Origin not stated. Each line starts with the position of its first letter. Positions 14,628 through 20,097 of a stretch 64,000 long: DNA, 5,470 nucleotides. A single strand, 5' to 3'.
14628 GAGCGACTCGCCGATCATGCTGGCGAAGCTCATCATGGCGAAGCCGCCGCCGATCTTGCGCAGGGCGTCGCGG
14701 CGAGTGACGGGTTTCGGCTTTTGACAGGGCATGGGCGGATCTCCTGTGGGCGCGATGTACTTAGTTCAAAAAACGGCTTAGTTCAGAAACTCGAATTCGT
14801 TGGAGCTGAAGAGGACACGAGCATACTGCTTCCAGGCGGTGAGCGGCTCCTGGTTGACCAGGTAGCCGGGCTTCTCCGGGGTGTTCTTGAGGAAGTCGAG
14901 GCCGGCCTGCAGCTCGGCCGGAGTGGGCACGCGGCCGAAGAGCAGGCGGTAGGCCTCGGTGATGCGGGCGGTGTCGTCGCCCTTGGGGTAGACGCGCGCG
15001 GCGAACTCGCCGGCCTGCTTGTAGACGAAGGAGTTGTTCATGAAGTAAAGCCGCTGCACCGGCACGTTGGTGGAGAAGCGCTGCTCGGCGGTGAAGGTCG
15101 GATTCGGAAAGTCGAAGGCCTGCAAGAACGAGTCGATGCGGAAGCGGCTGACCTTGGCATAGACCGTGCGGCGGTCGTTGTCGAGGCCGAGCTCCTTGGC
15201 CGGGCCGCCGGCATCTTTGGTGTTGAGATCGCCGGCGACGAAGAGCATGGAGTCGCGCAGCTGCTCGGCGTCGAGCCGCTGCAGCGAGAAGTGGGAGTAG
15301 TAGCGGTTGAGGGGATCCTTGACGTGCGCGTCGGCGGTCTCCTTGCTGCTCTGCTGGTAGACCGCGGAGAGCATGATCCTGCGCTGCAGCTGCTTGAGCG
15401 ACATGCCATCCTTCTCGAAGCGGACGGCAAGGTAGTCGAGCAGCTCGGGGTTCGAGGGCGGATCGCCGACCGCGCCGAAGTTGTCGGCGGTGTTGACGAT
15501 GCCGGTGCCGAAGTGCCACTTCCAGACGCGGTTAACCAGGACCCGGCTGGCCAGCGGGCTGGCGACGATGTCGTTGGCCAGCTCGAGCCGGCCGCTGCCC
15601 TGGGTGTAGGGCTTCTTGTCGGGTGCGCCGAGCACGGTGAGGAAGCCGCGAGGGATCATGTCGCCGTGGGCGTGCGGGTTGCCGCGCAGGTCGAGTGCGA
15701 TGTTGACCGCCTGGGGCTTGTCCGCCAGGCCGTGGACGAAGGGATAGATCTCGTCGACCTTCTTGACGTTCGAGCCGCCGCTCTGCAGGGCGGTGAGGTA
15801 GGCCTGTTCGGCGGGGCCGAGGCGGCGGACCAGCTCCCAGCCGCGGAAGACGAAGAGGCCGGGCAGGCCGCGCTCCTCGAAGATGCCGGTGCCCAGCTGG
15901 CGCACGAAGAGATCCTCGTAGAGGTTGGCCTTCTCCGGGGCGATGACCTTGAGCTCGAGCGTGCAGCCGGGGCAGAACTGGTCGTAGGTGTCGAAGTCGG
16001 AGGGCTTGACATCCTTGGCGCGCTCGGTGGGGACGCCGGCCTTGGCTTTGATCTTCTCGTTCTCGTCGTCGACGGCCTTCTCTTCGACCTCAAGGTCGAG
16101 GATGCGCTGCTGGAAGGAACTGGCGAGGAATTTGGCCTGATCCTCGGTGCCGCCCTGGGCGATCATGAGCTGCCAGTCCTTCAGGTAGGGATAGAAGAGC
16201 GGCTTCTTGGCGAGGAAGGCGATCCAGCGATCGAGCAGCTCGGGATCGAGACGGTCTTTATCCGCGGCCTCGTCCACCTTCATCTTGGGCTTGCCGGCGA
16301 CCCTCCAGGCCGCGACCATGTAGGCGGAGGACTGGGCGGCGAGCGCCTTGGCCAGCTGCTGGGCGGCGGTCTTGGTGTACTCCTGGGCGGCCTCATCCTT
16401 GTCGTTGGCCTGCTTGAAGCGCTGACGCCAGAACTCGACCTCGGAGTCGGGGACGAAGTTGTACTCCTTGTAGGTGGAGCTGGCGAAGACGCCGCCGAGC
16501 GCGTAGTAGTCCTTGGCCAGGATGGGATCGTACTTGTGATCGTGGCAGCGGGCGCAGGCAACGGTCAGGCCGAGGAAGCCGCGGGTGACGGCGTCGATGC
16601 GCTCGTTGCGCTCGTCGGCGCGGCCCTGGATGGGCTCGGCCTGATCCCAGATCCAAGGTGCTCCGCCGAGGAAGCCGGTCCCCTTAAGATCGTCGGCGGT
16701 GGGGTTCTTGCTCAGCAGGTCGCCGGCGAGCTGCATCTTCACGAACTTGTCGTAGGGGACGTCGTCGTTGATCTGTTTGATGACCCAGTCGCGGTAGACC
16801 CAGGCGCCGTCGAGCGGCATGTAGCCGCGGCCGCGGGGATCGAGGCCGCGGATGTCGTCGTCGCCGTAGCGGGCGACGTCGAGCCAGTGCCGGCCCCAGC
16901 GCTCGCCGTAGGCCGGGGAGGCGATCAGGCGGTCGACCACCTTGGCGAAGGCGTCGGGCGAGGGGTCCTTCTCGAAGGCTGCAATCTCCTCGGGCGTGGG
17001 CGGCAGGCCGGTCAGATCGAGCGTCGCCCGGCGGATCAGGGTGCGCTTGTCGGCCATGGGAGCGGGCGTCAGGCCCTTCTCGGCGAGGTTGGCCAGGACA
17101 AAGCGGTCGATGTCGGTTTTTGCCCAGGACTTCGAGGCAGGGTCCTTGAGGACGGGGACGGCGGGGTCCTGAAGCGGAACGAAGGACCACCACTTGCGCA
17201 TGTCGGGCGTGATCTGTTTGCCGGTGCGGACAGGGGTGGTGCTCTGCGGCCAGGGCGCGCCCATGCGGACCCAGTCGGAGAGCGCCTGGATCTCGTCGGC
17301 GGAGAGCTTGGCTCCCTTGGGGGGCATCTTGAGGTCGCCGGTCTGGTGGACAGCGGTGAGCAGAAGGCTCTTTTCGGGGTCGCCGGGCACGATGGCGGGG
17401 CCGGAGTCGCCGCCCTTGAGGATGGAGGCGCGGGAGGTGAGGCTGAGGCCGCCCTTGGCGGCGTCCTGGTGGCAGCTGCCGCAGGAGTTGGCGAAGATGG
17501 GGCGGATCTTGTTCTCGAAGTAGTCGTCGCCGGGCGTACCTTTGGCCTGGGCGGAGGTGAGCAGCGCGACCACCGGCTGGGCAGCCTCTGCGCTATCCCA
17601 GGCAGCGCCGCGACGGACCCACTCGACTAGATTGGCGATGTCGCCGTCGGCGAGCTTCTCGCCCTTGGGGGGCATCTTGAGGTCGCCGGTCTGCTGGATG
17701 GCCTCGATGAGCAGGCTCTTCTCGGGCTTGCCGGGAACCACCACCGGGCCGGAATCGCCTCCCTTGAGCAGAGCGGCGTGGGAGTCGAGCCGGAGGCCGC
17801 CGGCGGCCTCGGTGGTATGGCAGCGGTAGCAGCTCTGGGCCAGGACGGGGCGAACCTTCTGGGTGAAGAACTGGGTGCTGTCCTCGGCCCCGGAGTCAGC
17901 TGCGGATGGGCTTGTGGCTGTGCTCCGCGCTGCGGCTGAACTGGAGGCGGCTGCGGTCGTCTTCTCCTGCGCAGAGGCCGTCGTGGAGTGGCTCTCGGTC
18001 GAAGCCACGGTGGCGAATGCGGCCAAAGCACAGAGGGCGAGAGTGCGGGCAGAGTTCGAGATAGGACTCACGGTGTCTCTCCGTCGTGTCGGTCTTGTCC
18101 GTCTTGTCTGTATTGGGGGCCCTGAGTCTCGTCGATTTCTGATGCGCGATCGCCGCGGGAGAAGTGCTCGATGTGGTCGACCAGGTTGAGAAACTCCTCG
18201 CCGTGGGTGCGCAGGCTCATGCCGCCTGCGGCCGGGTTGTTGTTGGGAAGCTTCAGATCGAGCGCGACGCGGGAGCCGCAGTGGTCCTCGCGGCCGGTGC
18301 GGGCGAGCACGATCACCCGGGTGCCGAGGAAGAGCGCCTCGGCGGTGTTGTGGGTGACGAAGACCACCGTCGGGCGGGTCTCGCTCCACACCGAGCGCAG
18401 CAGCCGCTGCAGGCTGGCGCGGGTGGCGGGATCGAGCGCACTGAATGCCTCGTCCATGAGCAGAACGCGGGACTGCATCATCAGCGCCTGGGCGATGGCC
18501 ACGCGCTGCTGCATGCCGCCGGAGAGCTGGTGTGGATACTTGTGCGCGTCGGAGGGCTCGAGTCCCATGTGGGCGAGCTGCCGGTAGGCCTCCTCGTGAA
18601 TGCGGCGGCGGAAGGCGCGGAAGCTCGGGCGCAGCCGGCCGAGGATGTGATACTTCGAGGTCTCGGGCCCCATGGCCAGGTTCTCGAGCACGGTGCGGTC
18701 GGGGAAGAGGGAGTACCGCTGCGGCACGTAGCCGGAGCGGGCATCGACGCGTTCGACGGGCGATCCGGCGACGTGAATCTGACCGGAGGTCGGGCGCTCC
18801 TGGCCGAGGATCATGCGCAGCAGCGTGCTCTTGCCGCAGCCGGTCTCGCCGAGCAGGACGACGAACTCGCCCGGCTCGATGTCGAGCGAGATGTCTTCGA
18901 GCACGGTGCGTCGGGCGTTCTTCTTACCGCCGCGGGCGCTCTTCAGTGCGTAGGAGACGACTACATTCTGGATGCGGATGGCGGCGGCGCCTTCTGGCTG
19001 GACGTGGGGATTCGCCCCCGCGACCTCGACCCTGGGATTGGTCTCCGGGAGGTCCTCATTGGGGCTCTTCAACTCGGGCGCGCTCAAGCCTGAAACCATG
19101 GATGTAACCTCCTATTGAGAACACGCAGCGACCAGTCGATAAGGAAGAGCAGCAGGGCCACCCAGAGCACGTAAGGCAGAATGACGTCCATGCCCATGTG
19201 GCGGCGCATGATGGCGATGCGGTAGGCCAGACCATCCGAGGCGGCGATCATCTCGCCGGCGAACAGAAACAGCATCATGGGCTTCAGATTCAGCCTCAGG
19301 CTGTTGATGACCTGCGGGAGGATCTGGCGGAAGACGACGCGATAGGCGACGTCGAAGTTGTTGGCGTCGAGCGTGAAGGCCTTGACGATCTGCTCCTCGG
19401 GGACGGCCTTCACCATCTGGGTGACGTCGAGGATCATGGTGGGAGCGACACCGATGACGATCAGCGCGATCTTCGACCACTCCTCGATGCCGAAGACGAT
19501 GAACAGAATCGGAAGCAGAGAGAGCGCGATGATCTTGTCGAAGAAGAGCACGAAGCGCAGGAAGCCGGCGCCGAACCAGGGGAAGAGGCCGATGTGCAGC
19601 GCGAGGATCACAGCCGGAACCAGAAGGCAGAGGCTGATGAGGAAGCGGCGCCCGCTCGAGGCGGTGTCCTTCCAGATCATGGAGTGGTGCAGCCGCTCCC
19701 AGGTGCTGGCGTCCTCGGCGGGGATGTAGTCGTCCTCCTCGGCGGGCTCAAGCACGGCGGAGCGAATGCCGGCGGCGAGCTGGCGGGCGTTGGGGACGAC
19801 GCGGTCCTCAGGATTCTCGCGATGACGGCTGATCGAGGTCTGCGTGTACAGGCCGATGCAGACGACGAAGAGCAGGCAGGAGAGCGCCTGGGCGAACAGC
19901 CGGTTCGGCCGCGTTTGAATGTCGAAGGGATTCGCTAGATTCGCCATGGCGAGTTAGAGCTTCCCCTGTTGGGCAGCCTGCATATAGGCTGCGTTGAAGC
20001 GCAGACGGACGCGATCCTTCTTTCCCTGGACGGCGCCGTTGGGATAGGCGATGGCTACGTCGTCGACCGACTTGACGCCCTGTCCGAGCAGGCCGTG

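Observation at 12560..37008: Candidate undescribed nitrogen-scavenging system: guanidine/urea carboxylase pathway wired to a periplasmic redox module, outer-membrane receptor and secreted hydrolase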

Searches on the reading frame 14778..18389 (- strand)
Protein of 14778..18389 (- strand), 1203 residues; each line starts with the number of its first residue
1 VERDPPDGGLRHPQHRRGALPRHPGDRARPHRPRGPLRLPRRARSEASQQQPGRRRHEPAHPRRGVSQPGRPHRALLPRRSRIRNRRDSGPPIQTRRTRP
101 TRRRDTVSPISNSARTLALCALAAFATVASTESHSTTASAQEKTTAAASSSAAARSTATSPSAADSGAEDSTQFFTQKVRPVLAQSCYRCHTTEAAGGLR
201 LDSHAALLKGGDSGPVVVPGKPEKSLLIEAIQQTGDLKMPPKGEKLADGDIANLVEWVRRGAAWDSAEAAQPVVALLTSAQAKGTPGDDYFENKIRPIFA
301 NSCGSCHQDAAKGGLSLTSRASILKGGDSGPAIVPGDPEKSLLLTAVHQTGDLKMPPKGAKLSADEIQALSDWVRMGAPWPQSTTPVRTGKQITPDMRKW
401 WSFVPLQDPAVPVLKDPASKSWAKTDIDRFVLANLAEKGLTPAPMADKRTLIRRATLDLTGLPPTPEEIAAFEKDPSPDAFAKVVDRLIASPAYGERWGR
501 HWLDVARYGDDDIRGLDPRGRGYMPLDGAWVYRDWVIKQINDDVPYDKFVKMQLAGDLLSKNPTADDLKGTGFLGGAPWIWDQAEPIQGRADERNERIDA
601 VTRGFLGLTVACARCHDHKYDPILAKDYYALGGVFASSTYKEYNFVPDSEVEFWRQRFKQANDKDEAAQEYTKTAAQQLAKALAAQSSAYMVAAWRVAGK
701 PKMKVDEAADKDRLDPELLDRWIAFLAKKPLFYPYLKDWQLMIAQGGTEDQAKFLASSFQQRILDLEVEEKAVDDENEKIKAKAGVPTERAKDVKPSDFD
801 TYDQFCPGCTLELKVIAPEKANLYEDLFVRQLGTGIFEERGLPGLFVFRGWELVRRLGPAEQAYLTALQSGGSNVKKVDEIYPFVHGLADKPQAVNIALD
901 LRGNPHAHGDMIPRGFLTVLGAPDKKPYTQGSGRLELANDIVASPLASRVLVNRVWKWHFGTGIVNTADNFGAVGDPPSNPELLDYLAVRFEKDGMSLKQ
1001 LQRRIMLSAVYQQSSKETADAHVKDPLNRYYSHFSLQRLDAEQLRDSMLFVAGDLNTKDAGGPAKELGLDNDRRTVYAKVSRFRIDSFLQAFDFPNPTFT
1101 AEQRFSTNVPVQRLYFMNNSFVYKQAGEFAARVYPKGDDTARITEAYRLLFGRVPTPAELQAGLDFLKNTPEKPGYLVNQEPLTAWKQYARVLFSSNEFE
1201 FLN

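Call 4: search_protein_families(library=pfam, proteins=[window:14778-18389:-], max_evalue=0.001)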
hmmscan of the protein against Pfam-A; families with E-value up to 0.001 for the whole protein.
window:14778-18389:- (1203 aa): 5 families
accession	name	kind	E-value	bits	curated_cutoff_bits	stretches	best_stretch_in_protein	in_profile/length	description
PF07583.16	PSCyt2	-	1.7e-76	257.3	29.8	1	427-638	2-207/209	Protein of unknown function (DUF1549)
PF07587.16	PSD1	-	2.4e-72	243.7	28.5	1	933-1166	1-243/244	Protein of unknown function (DUF1553)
PF07635.16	PSCyt1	-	3.7e-32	111.1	22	2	187-243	1-59/59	Planctomycete cytochrome C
PF13442.11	Cytochrome_CBB3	-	5e-15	56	27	2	296-374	7-68/68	Cytochrome C oxidase, cbb3-type, subunit III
PF00034.26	Cytochrom_C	-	7.2e-09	37.3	21.3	0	298-375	7-87/90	Cytochrome c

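Call 6: search_protein_families(library=ncbifam, proteins=[window:14778-18389:-], max_evalue=0.00001)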
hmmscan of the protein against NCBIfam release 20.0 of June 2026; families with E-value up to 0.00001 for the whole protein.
window:14778-18389:- (1203 aa): 2 families
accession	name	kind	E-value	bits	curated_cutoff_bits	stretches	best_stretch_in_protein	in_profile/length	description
TIGR03806.1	chp_HNE_0200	subfamily_domain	9.8e-10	38.1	313.3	0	328-374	261-311/314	SO2930 family diheme c-type cytochrome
NF047812.1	LIC11213_lipo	equivalog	1.2e-07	31.8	100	0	140-233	6-93/118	LIC11213 family lipoprotein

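Call 13: find_related_loci(query=window:14778-18071:-, collection=genome_contigs, flank=10000)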
Query window:14778-18071:- (1097 aa) in genome_contigs; peptide patterns used: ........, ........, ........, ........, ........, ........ (x = any residue, [..] = any of these).
250 stretches matched a pattern; 196 encode a relative of the query (tblastn E <= 1e-3); the best 80 are kept; 80 distinct loci.
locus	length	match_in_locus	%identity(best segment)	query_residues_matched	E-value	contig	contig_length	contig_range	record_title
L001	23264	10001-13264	81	1-1097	0e+0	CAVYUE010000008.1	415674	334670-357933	MAG: uncultured Acidobacteriaceae bacterium isolate MFD09671.bin.2.33 genome assembly, contig: contig_17721, whole genom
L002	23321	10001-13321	78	5-1097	0e+0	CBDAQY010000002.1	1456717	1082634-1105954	MAG: Acidobacteriaceae bacterium isolate 6078a82e-fe36-409c-81c6-992f968fd237 genome assembly, contig: contig_2, whole g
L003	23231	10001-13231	80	19-1097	0e+0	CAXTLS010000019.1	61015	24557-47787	MAG TPA_asm: uncultured Acidobacteriaceae bacterium isolate private_T1916_metawrap_bin.3 genome assembly, contig: privat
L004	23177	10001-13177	80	39-1097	0e+0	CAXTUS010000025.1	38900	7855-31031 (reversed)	MAG TPA_asm: uncultured Acidobacteriaceae bacterium isolate public_SRR14722042_metawrap_bin.1 genome assembly, contig: p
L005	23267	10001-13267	78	12-1097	0e+0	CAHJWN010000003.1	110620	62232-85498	Acidobacteriaceae bacterium isolate Lichen_MAGs_cladonia7 genome assembly, contig: NODE_17_length_110620_cov_6.742526, w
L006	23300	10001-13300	78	1-1097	0e+0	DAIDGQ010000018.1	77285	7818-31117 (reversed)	MAG TPA_asm: Granulicella sp. isolate clean330 k141_817189, whole genome shotgun sequence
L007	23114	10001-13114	82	60-1097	0e+0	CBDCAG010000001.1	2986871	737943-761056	MAG: uncultured Granulicella sp. isolate c36c6a67-79f1-42ce-a19b-765d14b064af genome assembly, contig: contig_1, whole g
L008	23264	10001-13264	77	8-1097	0e+0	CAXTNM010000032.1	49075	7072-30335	MAG TPA_asm: uncultured Acidobacteriaceae bacterium isolate public_SRR14722188_metawrap_bin.4 genome assembly, contig: p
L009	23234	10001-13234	78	11-1097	0e+0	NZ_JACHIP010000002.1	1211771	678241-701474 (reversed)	Granulicella aggregans strain M8UP14 Ga0401177_02, whole genome shotgun sequence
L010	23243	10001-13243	77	8-1097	0e+0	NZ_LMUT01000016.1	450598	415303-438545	Granulicella sp. L46 NODE_23_length_450500_cov_9.400317, whole genome shotgun sequence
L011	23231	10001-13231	77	8-1097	0e+0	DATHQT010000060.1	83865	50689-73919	MAG TPA_asm: Acidobacteriaceae bacterium isolate SMAG_U12746 k141_3777446, whole genome shotgun sequence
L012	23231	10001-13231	76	8-1097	0e+0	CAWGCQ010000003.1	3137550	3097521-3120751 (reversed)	MAG: uncultured Acidobacteriaceae bacterium isolate MFD06092.bin.2.198 genome assembly, contig: contig_42780, whole geno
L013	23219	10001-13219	75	9-1097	0e+0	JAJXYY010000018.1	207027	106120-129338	MAG: Acidobacteria bacterium isolate BP7.bin24 NODE_56_length_207027_cov_3.080358, whole genome shotgun sequence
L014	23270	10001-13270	73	5-1097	0e+0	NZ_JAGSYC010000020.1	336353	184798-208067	Granulicella paludicola strain DSM 22464 NODE_7_length_336353_cov_95.464548, whole genome shotgun sequence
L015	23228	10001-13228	78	13-1097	0e+0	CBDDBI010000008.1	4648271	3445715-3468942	MAG: uncultured Granulicella sp. isolate 00e40aba-00b0-44f7-83e1-f3894d139521 genome assembly, contig: ctg132445, whole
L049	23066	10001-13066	58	62-1091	0e+0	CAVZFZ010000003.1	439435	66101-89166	MAG: Bryobacterales bacterium isolate MFD05521.bin.2.108 genome assembly, contig: contig_15577, whole genome shotgun seq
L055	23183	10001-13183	54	28-1097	0e+0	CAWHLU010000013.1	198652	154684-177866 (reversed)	MAG: uncultured Acidobacteriaceae bacterium isolate MFD00731.bin.2.137 genome assembly, contig: contig_85164, whole geno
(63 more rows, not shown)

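Call 23: search_solved_structures(query=window:14778-18071:-, max_evalue=0.1)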
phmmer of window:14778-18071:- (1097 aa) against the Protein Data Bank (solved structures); distinct sequences matched with E-value up to 0.1: 0.

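Call 27: find_encoding_contigs(protein=L049:13097-14542:+, flank=10000, max_places=2)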
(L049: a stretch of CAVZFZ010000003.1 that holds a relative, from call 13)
Protein L049:13097-14542:+ (481 aa): 1 contig read that carries it; 1 place shown.
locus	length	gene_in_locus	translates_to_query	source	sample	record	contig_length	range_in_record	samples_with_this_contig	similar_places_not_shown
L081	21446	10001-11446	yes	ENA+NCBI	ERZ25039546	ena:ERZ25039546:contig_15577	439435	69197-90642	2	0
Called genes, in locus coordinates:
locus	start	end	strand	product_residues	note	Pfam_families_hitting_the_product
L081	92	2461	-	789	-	PF07626:PSD3, PF07637:PSD5, PF07631:PSD4, PF07627:PSCyt3, PF07624:PSD2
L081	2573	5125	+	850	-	PF12704:MacB_PCD, PF02687:FtsX, PF12704:MacB_PCD, PF02687:FtsX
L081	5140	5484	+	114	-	-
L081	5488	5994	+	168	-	-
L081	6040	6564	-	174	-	PF01625:PMSR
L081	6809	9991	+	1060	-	PF00034:Cytochrom_C (faint), PF07635:PSCyt1, PF13442:Cytochrome_CBB3 (faint), PF07635:PSCyt1, PF07583:PSCyt2, PF07587:PSD1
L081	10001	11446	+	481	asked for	PF07394:DUF1501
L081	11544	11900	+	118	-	PF13620:CarboxypepD_reg, PF13715:CarbopepD_reg_2 (weak), PF17210:SdrD_B (weak), PF22904:NOMO1-like_2nd (weak)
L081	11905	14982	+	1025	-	PF25183:OMP_b-brl_4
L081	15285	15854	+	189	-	PF00255:GSHPx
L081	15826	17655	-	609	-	PF00069:Pkinase, PF03109:ABC1 (faint), PF07714:PK_Tyr_Ser-Thr, PF00069:Pkinase (weak)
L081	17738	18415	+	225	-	PF01370:Epimerase (weak)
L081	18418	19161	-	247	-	PF02585:PIG-L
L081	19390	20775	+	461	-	-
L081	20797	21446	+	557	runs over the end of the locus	PF07969:Amidohydro_3, PF01979:Amidohydro_1 (faint)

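Call 28: find_encoding_contigs(protein=L055:13218-14663:+, flank=10000, max_places=2)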
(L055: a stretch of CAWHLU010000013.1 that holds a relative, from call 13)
Protein L055:13218-14663:+ (481 aa): 2 contigs read that carry it; 2 places shown.
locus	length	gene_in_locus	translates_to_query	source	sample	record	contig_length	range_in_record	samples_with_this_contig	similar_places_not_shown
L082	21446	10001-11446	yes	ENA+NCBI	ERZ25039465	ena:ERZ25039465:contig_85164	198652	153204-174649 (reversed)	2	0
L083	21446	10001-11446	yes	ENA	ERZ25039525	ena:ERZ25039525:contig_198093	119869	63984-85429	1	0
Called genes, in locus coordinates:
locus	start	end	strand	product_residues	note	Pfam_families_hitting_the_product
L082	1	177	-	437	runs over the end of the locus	PF00817:IMS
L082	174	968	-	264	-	PF00154:RecA_N, PF06745:ATPase (weak)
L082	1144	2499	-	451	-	PF01212:Beta_elim_lyase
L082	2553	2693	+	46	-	-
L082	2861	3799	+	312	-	-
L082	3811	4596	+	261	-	PF00589:Phage_integrase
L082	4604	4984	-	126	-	-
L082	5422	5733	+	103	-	-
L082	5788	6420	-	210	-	PF00578:AhpC-TSA (weak), PF00255:GSHPx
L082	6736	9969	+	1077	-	PF00034:Cytochrom_C (faint), PF13442:Cytochrome_CBB3 (faint), PF07635:PSCyt1, PF07583:PSCyt2, PF07587:PSD1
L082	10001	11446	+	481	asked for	PF07394:DUF1501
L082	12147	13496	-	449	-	-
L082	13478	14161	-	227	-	-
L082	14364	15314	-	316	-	-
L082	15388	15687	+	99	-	-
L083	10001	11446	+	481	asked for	PF07394:DUF1501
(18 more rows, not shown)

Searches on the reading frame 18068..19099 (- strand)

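Call 4: search_protein_families(library=pfam, proteins=[window:18068-19099:-], max_evalue=0.001)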
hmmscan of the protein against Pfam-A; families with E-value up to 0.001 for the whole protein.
window:18068-19099:- (343 aa): 7 families
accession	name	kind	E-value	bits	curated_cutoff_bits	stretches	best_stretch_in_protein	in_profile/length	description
PF00005.33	ABC_tran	-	6.5e-36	124.4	25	1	67-219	1-136/137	ABC transporter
PF13401.12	AAA_22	-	2.8e-06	28.1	27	1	78-254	6-127/130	AAA domain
PF13304.12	AAA_21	-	1.3e-05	25.8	27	0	189-253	235-301/304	AAA domain, putative AbiEii toxin, Type IV TA system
PF13191.12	AAA_16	-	4e-05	24.6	32.6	1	76-244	24-164/167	AAA ATPase domain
PF02463.25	SMC_N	-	0.00026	20.9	40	0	189-252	134-201/220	RecF/RecN/SMC N terminal domain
PF03193.22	RsgA_GTPase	-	0.00094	19.5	30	0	66-108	96-137/174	RsgA GTPase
PF05729.18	NACHT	-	0.00096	19.5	26.7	0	79-97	2-20/167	NACHT domain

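Call 6: search_protein_families(library=ncbifam, proteins=[window:18068-19099:-], max_evalue=0.00001)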
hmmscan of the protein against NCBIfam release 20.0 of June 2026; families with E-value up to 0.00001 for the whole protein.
window:18068-19099:- (343 aa): 181 families (the best 25 are shown)
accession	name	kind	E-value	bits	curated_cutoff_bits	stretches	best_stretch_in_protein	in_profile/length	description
TIGR01184.1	ntrCD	subfamily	8.8e-49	166.1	291.8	1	67-286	1-208/230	nitrate ABC transporter ATP-binding protein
TIGR03265.1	PhnT2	equivalog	4.1e-48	164.4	457.7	1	59-267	12-210/353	putative 2-aminoethylphosphonate ABC transporter ATP-binding protein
NF008105.0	PRK10851.1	equivalog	1.1e-47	162.5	502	1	59-268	10-213/362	sulfate/thiosulfate ABC transporter ATP-binding protein CysA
NF040729.1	ABC_ATP_SaoA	equivalog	3.4e-47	160.9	360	1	59-268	15-209/248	ABC transporter ATP-binding protein SaoA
TIGR00968.1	3a0106s01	subfamily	2.2e-46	158.3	342.75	1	59-271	8-209/237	sulfate ABC transporter ATP-binding protein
TIGR01186.1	proV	subfamily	2.7e-46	158.3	326.6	1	64-266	6-204/363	betaine/proline/choline family ABC transporter ATP-binding protein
NF006987.0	PRK09452.1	equivalog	4.1e-46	157.4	482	1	59-276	25-231/378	spermidine/putrescine ABC transporter ATP-binding protein PotA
NF008421.0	PRK11248.1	equivalog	1e-44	152.9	357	1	64-267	14-204/255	taurine ABC transporter ATP-binding subunit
TIGR03258.1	PhnT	equivalog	1.3e-42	146.1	499.15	1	63-280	20-227/359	2-aminoethylphosphonate ABC transport system ATP-binding subunit PhnT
NF043075.1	MMSYN1_0197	equivalog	3.8e-42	144.4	550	1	61-267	12-208/341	spermidine/putrescine ABC transporter ATP-binding protein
NF008420.0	PRK11247.1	equivalog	1e-40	139.6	395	1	58-286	19-224/257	aliphatic sulfonates ABC transporter ATP-binding protein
NF008653.0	PRK11650.1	subfamily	4.9e-40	137.7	432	1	62-271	15-213/357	sn-glycerol-3-phosphate ABC transporter ATP-binding protein UgpC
NF040840.2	tungstate_WtpC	equivalog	3e-39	135.3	440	1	62-270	11-208/347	tungstate ABC transporter ATP-binding protein WtpC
TIGR02769.1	nickel_nikE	equivalog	4.2e-39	134.6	332.55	1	41-266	3-225/265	nickel import ATP-binding protein NikE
NF007027.0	PRK09493.1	equivalog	3.8e-38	131.2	379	1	59-272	9-215/240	glutamine ABC transporter ATP-binding protein GlnQ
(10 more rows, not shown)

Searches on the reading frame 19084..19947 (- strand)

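Call 4: search_protein_families(library=pfam, proteins=[window:19084-19947:-], max_evalue=0.001)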
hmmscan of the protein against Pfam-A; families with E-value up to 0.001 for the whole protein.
window:19084-19947:- (287 aa): 1 family
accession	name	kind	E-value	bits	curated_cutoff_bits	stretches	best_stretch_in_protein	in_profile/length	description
PF00528.27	BPD_transp_1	-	5.4e-12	46.3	26.4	1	114-281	7-182/184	Binding-protein-dependent transport system inner membrane component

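Call 6: search_protein_families(library=ncbifam, proteins=[window:19084-19947:-], max_evalue=0.00001)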
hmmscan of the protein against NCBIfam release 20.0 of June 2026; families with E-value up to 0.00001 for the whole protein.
window:19084-19947:- (287 aa): 3 families
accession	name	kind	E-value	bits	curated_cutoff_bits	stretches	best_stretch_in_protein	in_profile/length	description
NF007545.0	PRK10160.1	equivalog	4.4e-21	75.5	342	1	89-285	74-271/275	taurine ABC transporter permease TauC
NF040733.1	ABC_perm_U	equivalog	1.8e-13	50.6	295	1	122-284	86-248/251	ABC transporter permease subunit SaoP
NF008470.0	PRK11365.1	equivalog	1.7e-12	47.3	347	1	83-284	50-252/263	aliphatic sulfonate ABC transporter permease SsuC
